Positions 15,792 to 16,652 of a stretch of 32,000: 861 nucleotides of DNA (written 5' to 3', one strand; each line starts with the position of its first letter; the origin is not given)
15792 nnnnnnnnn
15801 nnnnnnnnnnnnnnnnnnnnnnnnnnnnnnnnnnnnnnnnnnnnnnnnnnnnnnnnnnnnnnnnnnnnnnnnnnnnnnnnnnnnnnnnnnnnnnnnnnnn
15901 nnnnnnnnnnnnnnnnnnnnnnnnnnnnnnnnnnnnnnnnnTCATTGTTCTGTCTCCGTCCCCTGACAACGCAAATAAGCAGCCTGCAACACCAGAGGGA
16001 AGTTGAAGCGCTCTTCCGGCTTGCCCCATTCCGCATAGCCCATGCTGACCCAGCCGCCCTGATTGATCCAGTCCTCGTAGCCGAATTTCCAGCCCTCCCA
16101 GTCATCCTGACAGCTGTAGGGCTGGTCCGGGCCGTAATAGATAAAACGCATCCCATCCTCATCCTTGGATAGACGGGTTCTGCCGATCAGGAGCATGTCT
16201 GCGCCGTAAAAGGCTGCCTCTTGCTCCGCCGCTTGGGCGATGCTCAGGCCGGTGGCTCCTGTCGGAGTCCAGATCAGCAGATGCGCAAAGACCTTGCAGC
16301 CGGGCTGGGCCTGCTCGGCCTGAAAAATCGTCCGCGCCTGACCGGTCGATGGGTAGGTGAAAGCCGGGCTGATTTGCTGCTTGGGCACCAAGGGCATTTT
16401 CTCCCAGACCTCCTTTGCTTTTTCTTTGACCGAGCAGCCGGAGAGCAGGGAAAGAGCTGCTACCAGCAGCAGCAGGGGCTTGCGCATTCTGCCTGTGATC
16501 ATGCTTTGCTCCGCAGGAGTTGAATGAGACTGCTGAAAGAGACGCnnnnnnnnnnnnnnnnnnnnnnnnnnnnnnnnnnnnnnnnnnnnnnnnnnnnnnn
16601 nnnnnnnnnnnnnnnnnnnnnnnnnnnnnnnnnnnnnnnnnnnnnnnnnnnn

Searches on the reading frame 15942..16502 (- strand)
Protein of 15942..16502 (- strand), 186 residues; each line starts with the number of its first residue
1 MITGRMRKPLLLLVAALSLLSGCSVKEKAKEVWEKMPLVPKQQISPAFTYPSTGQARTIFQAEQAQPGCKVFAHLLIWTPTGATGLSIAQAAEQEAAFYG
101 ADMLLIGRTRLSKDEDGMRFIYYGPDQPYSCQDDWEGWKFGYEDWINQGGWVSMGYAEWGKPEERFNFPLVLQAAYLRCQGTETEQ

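Call 15: search_protein_families(library=pfam, proteins=[window:15942-16502:-], max_evalue=0.001)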
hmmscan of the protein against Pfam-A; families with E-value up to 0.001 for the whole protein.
window:15942-16502:- (186 aa): 0 families

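Call 26: search_protein_families(library=padloc, proteins=[window:15942-16502:-], max_evalue=0.01)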
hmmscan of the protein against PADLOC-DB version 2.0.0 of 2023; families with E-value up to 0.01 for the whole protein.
window:15942-16502:- (186 aa): 0 families

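Call 45: find_encoding_contigs(protein=window:15942-16502:-, flank=8000, max_places=8)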
Protein window:15942-16502:- (186 aa): 1 contig read that carries it; 1 place shown.
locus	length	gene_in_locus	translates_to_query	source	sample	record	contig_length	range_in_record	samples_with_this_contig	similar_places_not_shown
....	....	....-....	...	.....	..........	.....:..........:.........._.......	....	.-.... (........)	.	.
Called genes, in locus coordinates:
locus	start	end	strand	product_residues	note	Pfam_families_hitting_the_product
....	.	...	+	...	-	?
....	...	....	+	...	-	-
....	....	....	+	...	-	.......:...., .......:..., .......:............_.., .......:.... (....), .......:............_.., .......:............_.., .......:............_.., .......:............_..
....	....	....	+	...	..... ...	-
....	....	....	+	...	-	?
